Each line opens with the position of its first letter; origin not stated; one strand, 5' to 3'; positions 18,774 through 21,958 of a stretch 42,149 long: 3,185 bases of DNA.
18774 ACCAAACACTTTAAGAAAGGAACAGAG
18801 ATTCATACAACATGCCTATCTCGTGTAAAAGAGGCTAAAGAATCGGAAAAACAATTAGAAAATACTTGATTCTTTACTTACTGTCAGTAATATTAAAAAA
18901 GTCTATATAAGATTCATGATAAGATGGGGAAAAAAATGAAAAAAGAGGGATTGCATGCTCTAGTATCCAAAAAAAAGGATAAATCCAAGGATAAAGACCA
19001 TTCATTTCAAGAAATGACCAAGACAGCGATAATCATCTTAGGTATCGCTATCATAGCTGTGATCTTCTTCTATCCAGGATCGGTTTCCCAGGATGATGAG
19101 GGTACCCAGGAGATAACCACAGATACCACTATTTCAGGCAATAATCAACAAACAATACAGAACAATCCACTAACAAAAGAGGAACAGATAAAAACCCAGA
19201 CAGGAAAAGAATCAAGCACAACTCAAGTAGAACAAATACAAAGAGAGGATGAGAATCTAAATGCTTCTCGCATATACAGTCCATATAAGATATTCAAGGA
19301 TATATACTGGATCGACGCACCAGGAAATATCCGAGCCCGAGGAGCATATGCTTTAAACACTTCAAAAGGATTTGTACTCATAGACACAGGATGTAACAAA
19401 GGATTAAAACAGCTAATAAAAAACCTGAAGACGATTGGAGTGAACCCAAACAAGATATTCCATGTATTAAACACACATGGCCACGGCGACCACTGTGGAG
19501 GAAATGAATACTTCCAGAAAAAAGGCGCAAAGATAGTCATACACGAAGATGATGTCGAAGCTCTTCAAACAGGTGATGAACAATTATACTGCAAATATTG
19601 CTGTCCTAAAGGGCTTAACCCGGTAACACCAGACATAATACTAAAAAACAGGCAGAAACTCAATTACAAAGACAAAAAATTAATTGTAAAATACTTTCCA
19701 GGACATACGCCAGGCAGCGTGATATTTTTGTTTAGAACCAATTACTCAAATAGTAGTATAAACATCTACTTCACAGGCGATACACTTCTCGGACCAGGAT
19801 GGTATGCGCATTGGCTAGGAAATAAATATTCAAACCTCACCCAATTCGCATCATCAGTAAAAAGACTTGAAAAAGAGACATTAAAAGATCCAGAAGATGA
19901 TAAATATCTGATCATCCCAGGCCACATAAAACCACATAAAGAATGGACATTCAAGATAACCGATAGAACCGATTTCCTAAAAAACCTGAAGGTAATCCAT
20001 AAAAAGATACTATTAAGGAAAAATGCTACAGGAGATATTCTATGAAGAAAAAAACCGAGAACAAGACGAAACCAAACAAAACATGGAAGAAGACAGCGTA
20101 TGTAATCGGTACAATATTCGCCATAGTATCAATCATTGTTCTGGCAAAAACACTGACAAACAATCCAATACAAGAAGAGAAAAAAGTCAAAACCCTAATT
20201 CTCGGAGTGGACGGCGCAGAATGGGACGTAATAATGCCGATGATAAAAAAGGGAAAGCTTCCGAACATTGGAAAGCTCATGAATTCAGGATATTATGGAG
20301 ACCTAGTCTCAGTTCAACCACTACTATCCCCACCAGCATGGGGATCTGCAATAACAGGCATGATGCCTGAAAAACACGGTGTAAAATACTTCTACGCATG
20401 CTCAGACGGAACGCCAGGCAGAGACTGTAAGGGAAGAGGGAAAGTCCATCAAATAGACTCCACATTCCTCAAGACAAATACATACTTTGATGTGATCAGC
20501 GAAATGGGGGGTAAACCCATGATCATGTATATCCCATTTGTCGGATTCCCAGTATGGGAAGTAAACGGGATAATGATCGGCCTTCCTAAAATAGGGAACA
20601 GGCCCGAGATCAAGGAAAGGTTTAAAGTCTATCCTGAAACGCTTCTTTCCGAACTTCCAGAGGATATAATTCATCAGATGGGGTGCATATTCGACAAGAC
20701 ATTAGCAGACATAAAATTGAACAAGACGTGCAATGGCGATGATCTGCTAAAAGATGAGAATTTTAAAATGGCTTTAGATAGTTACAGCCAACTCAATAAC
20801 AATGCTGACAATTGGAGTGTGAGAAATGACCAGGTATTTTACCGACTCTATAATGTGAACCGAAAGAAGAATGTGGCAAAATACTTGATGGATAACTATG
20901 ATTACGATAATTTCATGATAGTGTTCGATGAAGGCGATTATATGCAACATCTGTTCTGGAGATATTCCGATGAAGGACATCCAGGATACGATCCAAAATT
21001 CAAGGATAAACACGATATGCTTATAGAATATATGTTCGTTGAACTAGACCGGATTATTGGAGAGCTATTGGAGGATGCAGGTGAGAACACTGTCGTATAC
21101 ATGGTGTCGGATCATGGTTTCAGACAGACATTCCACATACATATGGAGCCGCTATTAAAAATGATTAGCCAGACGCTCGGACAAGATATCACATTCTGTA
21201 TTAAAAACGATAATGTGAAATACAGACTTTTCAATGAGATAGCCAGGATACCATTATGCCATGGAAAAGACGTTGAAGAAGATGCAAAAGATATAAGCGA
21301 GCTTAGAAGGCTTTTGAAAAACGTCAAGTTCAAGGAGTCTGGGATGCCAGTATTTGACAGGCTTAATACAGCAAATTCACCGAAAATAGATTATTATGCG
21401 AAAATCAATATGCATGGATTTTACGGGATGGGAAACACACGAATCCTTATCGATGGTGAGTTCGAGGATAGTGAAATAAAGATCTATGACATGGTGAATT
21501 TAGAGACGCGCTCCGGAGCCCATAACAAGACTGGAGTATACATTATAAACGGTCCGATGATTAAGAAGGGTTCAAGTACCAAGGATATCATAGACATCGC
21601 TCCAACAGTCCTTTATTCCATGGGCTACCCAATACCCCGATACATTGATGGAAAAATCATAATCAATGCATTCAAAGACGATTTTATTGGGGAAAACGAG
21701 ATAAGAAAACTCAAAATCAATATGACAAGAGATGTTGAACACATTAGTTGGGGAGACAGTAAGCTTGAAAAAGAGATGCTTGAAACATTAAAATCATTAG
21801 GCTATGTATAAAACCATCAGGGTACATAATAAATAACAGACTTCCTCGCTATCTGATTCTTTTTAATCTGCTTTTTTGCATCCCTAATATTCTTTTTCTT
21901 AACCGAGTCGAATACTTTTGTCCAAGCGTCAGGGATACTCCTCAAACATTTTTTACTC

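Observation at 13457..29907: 16-kb envelope-remodelling island between aroA and trpS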

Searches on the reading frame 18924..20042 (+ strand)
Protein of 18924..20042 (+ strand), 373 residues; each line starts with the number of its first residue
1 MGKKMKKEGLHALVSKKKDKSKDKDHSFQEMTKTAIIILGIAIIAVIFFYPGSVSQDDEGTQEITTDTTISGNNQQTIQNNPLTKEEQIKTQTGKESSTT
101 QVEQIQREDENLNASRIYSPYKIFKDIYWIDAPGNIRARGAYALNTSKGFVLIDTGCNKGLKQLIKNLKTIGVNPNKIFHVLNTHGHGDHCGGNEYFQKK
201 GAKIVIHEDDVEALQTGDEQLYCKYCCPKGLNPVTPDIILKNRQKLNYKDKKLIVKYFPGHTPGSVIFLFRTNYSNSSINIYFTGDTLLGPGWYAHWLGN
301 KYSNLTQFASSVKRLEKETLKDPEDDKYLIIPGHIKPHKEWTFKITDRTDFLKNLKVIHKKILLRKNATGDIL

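Call 4: search_protein_families(library=pfam, proteins=[window:18924-20042:+], max_evalue=0.01)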
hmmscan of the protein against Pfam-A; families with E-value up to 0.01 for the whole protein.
window:18924-20042:+ (373 aa): 2 families
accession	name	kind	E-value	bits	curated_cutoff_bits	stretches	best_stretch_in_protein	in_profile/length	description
PF00753.33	Lactamase_B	-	6.4e-17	62.6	22.7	1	141-334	8-196/196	Metallo-beta-lactamase superfamily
PF12706.13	Lactamase_B_2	-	0.0039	17.3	27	1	151-207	3-63/200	Beta-lactamase superfamily domain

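Call 7: search_protein_families(library=ncbifam, proteins=[window:18924-20042:+], max_evalue=0.001)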
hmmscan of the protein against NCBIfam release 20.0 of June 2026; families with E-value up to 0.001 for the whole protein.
window:18924-20042:+ (373 aa): 56 families (the best 25 are shown)
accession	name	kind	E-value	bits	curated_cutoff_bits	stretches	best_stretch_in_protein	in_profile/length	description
NF033105.1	bla_subclass_B3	equivalog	1.9e-28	99.5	240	1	118-315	6-200/257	subclass B3 metallo-beta-lactamase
NF012229.1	bla_class_B_core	domain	2.3e-26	92.6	100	1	118-270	1-138/139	metallo-beta-lactamase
NF000458.2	blaPEDO-2_fam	exception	4.7e-23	82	550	1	114-283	31-197/285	PEDO-2 family subclass B3 metallo-beta-lactamase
NF012101.1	blaGOB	exception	2.1e-22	79.8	560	1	104-276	19-190/290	GOB family subclass B3 metallo-beta-lactamase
NF000469.2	CAR_gen_B3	exception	4.6e-20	71.8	500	1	112-275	51-209/311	CAR family subclass B3 metallo-beta-lactamase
NF000454.2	blaCPS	exception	5.6e-20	72.2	620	1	111-280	28-194/290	CPS family subclass B3 metallo-beta-lactamase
NF000405.1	HARLDQ_not_B3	exception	4.5e-19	69.1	350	1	119-315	24-212/267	HARLDQ motif MBL-fold protein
NF000457.2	blaPEDO-1_fam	exception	6.1e-19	68.5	550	1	110-274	27-188/286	PEDO-1 family subclass B3 metallo-beta-lactamase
NF000455.2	blaESP-1_fam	exception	5.9e-18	65.4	600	1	113-278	30-192/290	ESP-1 family subclass B3 metallo-beta-lactamase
NF000427.2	blaCAU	exception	1.7e-16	60.3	500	1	113-274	4-162/262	CAU/MBL1b family subclass B3 metallo-beta-lactamase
NF040469.1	blaEFM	exception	3.1e-15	56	610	1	117-272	52-205/302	EFM family subclass B3 metallo-beta-lactamase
NF012140.0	blaBJP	exception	9e-15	54.2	600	1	118-270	38-186/294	BJP family subclass B3 metallo-beta-lactamase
NF040644.1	blaPAM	exception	9.2e-15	54.5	615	1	140-294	58-211/287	PAM family subclass B3 metallo-beta-lactamase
NF033106.1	blaL1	exception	1.1e-14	54.1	560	1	141-294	61-213/290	L1 family subclass B3 metallo-beta-lactamase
NF000438.2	blaPOM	exception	2.6e-14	53.1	610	1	140-307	58-223/286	POM family subclass B3 metallo-beta-lactamase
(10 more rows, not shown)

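Call 78: search_solved_structures(query=window:18924-20042:+, max_evalue=0.00001)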
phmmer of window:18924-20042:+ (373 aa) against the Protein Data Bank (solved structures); distinct sequences matched with E-value up to 0.00001: 40.
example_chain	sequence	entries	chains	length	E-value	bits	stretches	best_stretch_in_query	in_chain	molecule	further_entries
5k0w_A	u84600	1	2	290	5e-19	71.7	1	104-275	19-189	Class B carbapenemase GOB-18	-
5aeb_A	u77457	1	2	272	1.7e-16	63.3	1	110-281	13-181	LRA-12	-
6n36_A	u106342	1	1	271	1.8e-15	60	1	115-272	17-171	Beta-lactamase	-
6dr8_A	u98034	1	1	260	8.7e-12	47.8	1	120-305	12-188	Beta-lactamase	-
8u00_A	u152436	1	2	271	5.5e-11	45.2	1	111-266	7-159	Metallo-beta-lactamase superfamily protein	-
5wcm_A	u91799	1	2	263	7e-11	44.9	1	118-268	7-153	Blr6230 protein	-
2gmn_A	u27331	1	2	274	7.4e-11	44.8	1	118-268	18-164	Metallo-beta-lactamase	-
3lvz_A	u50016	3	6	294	8.4e-11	44.6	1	118-268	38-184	Blr6230 protein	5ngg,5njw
6dqh_A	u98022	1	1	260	1.1e-10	44.2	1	120-306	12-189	Beta-lactamase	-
6nc5_A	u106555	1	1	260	1.1e-10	44.2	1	120-305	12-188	Beta-lactamase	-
5iqk_A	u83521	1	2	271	2.7e-10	42.9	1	119-304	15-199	beta-lactamase Rm3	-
8hxe_A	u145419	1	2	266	3e-10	42.8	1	141-296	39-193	Metallo-beta-lactamase L1 type 3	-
8hxi_A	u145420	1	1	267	3.1e-10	42.8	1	141-296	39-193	Metallo-beta-lactamase L1 type 3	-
8hxi_B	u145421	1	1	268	3.1e-10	42.7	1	141-296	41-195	Metallo-beta-lactamase L1 type 3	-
1sml_A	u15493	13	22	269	3.1e-10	42.7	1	141-296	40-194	PROTEIN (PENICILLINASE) | Metallo-beta-lactamase L1 | Metallo-beta-lactamase L1 type 3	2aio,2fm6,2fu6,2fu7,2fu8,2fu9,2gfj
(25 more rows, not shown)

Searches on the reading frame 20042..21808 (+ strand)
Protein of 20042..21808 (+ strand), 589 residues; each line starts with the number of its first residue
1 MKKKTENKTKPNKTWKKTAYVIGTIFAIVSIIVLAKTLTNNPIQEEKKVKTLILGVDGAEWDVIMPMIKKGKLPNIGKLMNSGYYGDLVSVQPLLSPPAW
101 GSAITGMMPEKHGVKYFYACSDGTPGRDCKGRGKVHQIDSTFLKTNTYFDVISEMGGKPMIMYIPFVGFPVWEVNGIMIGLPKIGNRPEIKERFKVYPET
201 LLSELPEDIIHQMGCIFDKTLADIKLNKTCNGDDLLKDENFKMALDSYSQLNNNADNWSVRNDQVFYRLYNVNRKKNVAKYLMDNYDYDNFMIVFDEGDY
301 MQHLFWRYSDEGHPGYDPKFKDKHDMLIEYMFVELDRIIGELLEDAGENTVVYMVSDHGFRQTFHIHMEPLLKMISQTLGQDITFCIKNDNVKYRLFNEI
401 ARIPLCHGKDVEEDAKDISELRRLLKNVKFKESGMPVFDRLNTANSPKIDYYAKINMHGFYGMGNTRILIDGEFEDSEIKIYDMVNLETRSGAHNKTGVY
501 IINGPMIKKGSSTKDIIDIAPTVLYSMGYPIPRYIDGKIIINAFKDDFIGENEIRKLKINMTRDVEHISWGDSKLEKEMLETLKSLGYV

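Call 4: search_protein_families(library=pfam, proteins=[window:20042-21808:+], max_evalue=0.01)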
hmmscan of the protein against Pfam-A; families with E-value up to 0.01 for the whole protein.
window:20042-21808:+ (589 aa): 1 family
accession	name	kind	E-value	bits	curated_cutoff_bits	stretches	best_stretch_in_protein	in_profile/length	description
PF01663.27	Phosphodiest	-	6.7e-24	85.6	23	1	51-375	1-239/342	Type I phosphodiesterase / nucleotide pyrophosphatase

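Call 6: find_encoding_contigs(protein=window:20042-21808:+, flank=10000, max_places=6)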
Protein window:20042-21808:+ (589 aa): 1 contig read that carries it; 1 place shown.
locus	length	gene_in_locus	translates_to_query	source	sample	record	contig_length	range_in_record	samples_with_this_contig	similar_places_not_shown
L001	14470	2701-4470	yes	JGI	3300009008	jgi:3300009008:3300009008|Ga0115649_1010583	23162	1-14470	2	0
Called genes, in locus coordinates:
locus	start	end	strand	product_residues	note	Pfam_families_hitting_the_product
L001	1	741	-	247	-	?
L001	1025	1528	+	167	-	-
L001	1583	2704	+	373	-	PF00753:Lactamase_B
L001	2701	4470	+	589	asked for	PF01663:Phosphodiest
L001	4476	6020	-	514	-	PF02366:PMT, PF13231:PMT_2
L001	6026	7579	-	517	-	PF02366:PMT, PF13231:PMT_2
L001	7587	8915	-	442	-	PF00884:Sulfatase, PF01663:Phosphodiest, PF16347:SGSH_C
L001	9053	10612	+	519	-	PF02366:PMT, PF13231:PMT_2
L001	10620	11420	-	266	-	-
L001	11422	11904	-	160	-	-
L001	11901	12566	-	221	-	PF00535:Glycos_transf_2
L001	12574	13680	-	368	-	PF00579:tRNA-synt_1b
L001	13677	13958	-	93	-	-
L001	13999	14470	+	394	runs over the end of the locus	PF01142:TruD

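Call 7: search_protein_families(library=ncbifam, proteins=[window:20042-21808:+], max_evalue=0.001)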
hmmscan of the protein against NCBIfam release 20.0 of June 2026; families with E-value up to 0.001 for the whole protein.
window:20042-21808:+ (589 aa): 1 family
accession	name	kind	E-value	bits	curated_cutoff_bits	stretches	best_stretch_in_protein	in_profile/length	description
TIGR02335.1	hydr_PhnA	equivalog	3.2e-05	23.2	407.55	1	50-120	14-84/408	phosphonoacetate hydrolase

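Call 11: find_homologous_proteins(query=window:20042-21808:+, max_evalue=0.00001)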
Query window:20042-21808:+ (589 aa): 480 proteins with E <= 0.00001 among 7858 candidates; the best 120 are listed.
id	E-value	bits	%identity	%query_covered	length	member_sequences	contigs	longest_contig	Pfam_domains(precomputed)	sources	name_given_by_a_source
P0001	0.0e+0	1367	100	100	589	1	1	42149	PF01663.28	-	-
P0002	8.2e-137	475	41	93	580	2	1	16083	PF01663.28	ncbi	-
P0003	1.2e-51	194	32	53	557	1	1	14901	PF01663.28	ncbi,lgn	-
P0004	1.7e-47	181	32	53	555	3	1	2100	PF01663.28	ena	-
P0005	7.8e-45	172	26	91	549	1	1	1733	PF01663.28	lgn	-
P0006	9.9e-45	171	28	93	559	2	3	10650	PF01663.28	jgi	-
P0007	1.9e-44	170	32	53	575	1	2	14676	PF01663.28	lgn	-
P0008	2.8e-44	170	31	55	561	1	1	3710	PF01663.28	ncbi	-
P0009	6.2e-44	169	28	96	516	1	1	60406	PF01663.28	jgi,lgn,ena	-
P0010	1.8e-43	167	33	53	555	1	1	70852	PF01663.28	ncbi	-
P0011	4.0e-43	166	31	53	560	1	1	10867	PF01663.28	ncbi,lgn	-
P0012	2.0e-42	164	32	53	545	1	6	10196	PF01663.28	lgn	-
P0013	2.6e-42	163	32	53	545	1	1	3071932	PF01663.28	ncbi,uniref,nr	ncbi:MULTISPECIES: alkaline phosphatase family protein [Haloferax]|uniref:Nucleotide pyrophosphatase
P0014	3.2e-42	163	30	53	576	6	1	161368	PF01663.28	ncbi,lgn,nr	ncbi:MAG TPA: alkaline phosphatase family protein [Candidatus Limnocylindrales bacterium]|nr:alkalin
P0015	5.2e-42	162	30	53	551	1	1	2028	PF01663.28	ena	-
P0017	1.3e-40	158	27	88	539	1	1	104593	PF01663.28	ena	-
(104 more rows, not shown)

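Call 12: find_encoding_contigs(protein=P0002, flank=10000, max_places=4)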
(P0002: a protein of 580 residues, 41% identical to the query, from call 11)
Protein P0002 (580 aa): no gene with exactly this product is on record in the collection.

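Call 13: find_encoding_contigs(protein=P0003, flank=10000, max_places=3)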
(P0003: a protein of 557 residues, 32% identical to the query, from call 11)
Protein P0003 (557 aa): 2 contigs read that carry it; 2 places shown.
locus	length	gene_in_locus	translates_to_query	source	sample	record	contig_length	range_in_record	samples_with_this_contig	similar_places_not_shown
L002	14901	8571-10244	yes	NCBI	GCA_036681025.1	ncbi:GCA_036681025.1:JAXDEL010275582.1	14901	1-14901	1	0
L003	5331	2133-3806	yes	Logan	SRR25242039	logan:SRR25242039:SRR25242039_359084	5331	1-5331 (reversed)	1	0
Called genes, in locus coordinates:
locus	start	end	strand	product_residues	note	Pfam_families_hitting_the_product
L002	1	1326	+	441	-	?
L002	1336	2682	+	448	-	PF04932:Wzy_C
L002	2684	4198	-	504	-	PF02310:B12-binding, PF04055:Radical_SAM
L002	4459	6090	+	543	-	PF01554:MatE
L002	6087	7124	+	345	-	PF03279:Lip_A_acyltrans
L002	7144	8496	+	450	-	PF02310:B12-binding, PF04055:Radical_SAM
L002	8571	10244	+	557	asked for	PF01663:Phosphodiest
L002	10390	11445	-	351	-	PF00535:Glycos_transf_2, PF13641:Glyco_tranf_2_3, PF13632:Glyco_trans_2_3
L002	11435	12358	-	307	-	PF03721:UDPG_MGDP_dh_N, PF00984:UDPG_MGDP_dh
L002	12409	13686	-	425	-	PF28597:T2SSF_N (weak), PF00482:T2SSF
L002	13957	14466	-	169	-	-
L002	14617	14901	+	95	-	?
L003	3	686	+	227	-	?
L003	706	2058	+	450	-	PF02310:B12-binding, PF04055:Radical_SAM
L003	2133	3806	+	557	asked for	PF01663:Phosphodiest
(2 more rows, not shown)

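Call 14: list_cluster_members(proteins=[P0002, P0003, P0010, P0006, P0009, P0017])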
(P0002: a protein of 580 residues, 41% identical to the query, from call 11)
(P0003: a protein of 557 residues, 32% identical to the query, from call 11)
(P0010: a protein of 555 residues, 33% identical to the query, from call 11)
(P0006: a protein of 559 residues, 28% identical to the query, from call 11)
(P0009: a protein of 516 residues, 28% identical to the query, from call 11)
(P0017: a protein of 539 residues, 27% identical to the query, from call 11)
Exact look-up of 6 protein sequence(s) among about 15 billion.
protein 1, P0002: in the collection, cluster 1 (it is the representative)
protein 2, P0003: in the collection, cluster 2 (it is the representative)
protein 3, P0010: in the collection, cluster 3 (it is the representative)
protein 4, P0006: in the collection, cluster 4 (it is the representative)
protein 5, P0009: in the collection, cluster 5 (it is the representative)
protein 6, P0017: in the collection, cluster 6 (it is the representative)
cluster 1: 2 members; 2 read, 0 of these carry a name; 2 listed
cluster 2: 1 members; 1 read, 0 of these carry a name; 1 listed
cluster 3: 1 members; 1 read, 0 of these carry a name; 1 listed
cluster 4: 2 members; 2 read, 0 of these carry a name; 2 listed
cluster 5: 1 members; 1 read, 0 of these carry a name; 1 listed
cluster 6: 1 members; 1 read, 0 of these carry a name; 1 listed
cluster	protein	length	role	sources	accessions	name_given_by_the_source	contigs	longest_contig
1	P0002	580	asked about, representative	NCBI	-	-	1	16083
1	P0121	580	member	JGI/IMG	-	-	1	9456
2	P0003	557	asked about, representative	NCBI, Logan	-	-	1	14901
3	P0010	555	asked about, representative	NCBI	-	-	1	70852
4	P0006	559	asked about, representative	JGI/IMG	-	-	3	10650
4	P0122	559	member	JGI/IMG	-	-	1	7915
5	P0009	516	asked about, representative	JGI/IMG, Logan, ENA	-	-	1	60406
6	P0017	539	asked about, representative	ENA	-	-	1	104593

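Call 15: find_encoding_contigs(protein=P0121, flank=10000, max_places=4)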
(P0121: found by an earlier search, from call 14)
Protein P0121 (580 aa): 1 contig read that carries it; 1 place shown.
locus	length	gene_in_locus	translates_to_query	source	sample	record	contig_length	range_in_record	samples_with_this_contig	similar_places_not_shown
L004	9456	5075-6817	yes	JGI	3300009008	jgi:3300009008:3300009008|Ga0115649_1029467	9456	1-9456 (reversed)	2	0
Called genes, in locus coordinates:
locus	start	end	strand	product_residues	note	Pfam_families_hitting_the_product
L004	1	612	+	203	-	?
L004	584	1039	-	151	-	-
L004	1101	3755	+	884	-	-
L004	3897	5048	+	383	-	PF01943:Polysacc_synt, PF13440:Polysacc_synt_3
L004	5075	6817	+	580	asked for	PF01663:Phosphodiest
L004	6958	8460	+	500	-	PF01663:Phosphodiest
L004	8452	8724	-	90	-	-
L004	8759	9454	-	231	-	?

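Call 35: search_solved_structures(query=window:20042-21808:+, max_evalue=0.001, show_alignments=1)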
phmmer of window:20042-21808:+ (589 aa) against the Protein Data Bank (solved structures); distinct sequences matched with E-value up to 0.001: 0.

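Call 59: search_protein_families(library=pfam, proteins=[L004:1101-3752:+], max_evalue=0.1)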
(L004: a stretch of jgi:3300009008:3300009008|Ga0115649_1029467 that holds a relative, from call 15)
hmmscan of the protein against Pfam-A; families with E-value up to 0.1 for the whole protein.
L004:1101-3752:+ (884 aa): 0 families

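Call 83: find_encoding_contigs(protein=P0013, flank=9000, max_places=1)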
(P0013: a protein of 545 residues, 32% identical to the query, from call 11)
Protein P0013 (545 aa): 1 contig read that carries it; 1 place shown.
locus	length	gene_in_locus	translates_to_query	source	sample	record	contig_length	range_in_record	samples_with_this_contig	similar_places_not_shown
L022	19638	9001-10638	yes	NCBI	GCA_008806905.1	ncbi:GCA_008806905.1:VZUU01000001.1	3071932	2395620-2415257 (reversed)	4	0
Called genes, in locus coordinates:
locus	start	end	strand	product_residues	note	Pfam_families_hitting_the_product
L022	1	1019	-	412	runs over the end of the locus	PF02687:FtsX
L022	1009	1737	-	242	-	PF00005:ABC_tran, PF02463:SMC_N (weak), PF13304:AAA_21 (faint)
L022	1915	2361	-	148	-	PF09997:DUF2238 (weak)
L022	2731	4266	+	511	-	-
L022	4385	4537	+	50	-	-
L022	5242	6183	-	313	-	PF01073:3Beta_HSD, PF01370:Epimerase, PF02719:Polysacc_synt_2, PF04321:RmlD_sub_bind, PF05368:NmrA (weak), PF07993:NAD_binding_4, PF13460:NAD_binding_10, PF16363:GDP_Man_Dehyd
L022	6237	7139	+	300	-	PF01370:Epimerase, PF04321:RmlD_sub_bind, PF16363:GDP_Man_Dehyd, PF02719:Polysacc_synt_2 (weak), PF07993:NAD_binding_4 (weak)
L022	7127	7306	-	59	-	-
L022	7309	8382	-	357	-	PF00483:NTP_transferase, PF12804:NTP_transf_3, PF00132:Hexapep (faint), PF25084:LbH_EIF2B (faint), PF25087:GMPPB_C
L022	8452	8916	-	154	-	PF00908:dTDP_sugar_isom, PF14667:Polysacc_synt_C (weak)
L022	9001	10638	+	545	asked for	PF01663:Phosphodiest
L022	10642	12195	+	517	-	PF01943:Polysacc_synt, PF13440:Polysacc_synt_3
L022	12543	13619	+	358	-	PF13524:Glyco_trans_1_2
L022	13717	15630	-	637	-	-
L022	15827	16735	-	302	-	PF13692:Glyco_trans_1_4, PF00534:Glycos_transf_1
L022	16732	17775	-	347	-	PF04007:DUF354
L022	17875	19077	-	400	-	PF02655:ATP-grasp_3, PF15632:ATPgrasp_Ter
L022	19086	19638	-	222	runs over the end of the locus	PF02811:PHP, PF13263:PHP_C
